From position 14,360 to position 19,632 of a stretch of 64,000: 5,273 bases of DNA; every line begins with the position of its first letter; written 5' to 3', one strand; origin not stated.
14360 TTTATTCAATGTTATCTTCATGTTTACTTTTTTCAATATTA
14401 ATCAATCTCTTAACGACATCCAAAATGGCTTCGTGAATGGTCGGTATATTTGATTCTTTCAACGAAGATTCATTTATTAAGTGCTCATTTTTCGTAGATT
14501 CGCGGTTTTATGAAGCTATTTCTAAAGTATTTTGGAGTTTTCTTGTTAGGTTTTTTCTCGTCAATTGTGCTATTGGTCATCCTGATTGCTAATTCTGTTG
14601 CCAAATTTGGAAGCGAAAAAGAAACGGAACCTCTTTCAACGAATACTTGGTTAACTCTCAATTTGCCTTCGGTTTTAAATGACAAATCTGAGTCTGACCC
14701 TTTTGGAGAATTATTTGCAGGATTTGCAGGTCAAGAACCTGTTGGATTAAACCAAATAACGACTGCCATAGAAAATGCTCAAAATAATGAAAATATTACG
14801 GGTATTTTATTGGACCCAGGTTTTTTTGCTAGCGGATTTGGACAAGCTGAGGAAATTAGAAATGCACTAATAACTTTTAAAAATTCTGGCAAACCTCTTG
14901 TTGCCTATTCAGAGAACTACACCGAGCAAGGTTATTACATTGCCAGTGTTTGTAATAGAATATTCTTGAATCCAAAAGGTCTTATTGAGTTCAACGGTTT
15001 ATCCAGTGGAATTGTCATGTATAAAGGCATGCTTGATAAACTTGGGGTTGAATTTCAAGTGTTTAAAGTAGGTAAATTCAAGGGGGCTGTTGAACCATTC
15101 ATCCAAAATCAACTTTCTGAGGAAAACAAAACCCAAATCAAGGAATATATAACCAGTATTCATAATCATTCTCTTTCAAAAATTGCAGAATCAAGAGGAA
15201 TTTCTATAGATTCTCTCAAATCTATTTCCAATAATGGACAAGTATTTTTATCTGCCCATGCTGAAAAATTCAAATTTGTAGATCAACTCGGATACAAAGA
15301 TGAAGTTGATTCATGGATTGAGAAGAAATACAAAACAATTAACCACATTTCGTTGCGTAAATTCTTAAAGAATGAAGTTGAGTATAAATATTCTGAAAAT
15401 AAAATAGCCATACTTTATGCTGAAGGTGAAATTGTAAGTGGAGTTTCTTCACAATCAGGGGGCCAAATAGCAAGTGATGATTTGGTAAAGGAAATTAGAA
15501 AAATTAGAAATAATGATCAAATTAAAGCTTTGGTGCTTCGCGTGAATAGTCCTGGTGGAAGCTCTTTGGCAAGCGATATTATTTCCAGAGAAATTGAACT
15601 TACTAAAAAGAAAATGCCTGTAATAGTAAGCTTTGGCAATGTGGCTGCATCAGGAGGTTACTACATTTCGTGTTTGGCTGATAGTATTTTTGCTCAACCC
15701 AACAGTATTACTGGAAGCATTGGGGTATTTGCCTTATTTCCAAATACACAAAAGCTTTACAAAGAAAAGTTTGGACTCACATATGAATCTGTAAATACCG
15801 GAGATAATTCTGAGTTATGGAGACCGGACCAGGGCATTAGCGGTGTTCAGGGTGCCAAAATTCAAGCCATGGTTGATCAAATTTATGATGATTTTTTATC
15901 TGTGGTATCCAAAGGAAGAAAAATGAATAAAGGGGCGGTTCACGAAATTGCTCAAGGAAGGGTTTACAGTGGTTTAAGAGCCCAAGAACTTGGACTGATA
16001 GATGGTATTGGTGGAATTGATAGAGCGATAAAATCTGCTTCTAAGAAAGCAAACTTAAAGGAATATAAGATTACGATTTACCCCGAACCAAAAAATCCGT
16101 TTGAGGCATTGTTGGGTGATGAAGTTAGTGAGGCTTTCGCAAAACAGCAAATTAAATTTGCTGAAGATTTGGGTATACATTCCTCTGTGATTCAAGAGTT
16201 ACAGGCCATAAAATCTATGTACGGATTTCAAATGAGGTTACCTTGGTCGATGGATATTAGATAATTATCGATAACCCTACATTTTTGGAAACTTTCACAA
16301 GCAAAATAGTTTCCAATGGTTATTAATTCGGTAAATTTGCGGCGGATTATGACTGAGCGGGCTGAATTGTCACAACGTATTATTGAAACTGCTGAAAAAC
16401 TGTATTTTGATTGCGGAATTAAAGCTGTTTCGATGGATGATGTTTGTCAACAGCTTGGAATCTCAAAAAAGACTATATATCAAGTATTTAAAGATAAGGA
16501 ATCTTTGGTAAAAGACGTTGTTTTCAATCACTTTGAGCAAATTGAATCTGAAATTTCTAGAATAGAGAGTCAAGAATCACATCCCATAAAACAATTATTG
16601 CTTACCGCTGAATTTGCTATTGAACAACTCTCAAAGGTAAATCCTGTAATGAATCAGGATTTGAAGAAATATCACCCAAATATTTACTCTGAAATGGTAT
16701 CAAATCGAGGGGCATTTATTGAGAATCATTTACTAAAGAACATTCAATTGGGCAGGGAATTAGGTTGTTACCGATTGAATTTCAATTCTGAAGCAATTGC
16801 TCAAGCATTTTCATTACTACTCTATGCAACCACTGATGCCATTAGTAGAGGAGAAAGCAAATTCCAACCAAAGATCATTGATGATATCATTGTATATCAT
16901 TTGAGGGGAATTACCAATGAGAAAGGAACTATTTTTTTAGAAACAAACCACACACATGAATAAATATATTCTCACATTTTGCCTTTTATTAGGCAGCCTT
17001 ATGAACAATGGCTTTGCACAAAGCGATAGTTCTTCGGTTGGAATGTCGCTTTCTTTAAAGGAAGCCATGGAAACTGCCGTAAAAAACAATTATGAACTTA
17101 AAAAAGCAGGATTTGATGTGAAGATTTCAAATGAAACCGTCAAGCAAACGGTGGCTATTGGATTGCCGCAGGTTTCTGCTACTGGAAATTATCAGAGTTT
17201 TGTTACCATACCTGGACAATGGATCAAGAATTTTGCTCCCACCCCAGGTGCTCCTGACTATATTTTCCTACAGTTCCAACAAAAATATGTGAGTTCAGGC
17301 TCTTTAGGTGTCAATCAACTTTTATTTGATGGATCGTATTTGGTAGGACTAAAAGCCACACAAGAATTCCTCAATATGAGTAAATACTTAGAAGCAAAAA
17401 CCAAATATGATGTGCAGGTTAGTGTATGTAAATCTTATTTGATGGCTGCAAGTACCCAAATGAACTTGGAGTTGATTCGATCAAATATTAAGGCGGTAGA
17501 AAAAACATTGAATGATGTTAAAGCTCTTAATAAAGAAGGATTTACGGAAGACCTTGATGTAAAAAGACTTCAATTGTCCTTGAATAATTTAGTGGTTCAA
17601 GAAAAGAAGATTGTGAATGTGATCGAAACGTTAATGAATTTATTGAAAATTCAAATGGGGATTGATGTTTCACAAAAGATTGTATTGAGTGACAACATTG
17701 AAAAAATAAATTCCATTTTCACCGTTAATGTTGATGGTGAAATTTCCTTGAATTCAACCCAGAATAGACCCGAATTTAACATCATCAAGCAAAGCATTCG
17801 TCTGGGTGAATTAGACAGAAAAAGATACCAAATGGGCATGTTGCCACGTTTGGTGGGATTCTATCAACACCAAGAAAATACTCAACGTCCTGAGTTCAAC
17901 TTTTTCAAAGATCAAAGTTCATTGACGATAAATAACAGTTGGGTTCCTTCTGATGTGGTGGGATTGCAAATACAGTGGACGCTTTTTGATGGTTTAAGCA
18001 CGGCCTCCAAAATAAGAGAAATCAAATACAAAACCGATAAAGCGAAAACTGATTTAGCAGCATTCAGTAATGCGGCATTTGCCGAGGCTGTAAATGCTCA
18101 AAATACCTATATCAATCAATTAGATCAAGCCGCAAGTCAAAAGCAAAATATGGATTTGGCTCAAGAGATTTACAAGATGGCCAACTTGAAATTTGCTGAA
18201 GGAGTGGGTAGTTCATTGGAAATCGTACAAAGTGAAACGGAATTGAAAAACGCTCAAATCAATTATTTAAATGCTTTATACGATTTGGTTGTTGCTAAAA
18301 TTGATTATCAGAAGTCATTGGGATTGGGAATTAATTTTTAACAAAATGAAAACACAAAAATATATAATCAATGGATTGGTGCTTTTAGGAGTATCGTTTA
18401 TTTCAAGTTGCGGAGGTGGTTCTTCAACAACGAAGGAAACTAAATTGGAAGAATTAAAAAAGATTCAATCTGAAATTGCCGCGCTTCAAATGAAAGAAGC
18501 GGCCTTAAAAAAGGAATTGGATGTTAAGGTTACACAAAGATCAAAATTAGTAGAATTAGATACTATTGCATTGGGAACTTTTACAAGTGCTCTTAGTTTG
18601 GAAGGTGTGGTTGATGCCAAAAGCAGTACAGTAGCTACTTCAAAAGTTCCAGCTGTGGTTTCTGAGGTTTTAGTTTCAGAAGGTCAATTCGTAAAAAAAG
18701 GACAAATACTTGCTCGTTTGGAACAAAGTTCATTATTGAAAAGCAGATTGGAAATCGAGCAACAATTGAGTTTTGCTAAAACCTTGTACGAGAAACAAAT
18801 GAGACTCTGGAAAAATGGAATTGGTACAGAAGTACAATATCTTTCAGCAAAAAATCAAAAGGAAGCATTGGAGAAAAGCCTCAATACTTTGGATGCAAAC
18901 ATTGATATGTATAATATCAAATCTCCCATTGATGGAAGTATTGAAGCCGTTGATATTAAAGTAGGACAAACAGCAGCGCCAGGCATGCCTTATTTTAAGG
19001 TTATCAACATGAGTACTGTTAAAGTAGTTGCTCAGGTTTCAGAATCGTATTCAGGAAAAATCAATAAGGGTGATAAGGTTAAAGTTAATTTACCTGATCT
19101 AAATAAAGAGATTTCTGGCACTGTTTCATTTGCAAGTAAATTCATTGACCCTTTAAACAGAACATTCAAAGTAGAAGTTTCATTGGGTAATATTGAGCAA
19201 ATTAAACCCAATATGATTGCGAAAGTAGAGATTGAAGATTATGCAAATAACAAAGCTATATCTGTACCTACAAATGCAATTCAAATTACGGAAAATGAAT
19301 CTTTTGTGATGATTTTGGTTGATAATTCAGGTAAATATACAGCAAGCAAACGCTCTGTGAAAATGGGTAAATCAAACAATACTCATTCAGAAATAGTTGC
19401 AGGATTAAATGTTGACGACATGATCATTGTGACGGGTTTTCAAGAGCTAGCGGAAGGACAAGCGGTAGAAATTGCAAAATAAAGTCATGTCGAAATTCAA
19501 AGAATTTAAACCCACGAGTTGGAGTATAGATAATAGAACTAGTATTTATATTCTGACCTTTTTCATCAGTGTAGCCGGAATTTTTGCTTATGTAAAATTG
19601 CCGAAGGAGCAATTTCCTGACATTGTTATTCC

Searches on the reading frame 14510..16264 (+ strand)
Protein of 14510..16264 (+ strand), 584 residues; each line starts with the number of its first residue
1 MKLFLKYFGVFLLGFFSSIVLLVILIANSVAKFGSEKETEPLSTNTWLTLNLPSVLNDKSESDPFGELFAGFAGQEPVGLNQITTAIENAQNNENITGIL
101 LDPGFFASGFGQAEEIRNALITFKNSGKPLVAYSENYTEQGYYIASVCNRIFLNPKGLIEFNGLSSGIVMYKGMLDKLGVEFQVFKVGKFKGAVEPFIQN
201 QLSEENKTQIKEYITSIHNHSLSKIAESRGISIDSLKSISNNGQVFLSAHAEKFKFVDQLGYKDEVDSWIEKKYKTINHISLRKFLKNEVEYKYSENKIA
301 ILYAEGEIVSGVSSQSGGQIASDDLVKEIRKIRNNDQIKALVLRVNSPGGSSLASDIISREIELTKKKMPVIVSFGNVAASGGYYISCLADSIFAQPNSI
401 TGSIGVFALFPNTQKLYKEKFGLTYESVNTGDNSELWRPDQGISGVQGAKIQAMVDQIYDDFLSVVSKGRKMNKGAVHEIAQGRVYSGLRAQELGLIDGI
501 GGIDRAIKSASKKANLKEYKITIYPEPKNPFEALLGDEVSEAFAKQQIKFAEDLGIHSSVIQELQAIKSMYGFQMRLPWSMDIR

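Call 15: search_protein_families(library=pfam, proteins=[window:14510-16264:+], max_evalue=0.001)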
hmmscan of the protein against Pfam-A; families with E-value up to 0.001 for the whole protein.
window:14510-16264:+ (584 aa): 3 families
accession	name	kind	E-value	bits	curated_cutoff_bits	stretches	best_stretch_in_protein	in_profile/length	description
PF01343.23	Peptidase_S49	-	3.5e-78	261.3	24.9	2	365-517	3-154/154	Peptidase family S49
PF25145.1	NfeD1b_N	-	8.6e-07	29.2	40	1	334-406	27-97/189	NfeD1b, N-terminal domain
PF01972.22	SDH_protease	-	8.6e-06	25.4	31.3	1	320-404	73-155/286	ClpP-like SDH-type serine proteinase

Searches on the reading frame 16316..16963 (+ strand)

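Call 15: search_protein_families(library=pfam, proteins=[window:16316-16963:+], max_evalue=0.001)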
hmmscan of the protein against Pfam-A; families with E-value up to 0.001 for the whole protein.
window:16316-16963:+ (215 aa): 1 family
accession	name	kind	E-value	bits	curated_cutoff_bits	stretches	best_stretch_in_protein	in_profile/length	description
PF00440.29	TetR_N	-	1.4e-10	41.2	24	1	22-67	1-46/47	Bacterial regulatory proteins, tetR family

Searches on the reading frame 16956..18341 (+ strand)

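Call 15: search_protein_families(library=pfam, proteins=[window:16956-18341:+], max_evalue=0.001)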
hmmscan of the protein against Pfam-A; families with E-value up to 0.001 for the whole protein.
window:16956-18341:+ (461 aa): 1 family
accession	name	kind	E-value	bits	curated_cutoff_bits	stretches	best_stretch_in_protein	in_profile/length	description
PF02321.23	OEP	-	1.1e-43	149.7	22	2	269-456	10-187/187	Outer membrane efflux protein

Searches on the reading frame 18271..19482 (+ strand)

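Call 15: search_protein_families(library=pfam, proteins=[window:18271-19482:+], max_evalue=0.001)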
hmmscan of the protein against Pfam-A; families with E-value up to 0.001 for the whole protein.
window:18271-19482:+ (403 aa): 4 families
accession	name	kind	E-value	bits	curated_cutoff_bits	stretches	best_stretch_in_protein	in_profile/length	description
PF16576.10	HlyD_D23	-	3.4e-24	85.7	30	1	111-317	9-214/214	Barrel-sandwich domain of CusB or HlyD membrane-fusion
PF13437.12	HlyD_3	-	5.3e-19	69.4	22.2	1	216-308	2-96/106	HlyD family secretion protein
PF13533.13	Biotin_lipoyl_2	-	2.1e-13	50.1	29.8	1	124-151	5-32/32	Biotin-lipoyl like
PF00364.28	Biotin_lipoyl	-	0.00033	20.9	22.1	0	124-151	11-37/73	Biotin-requiring enzyme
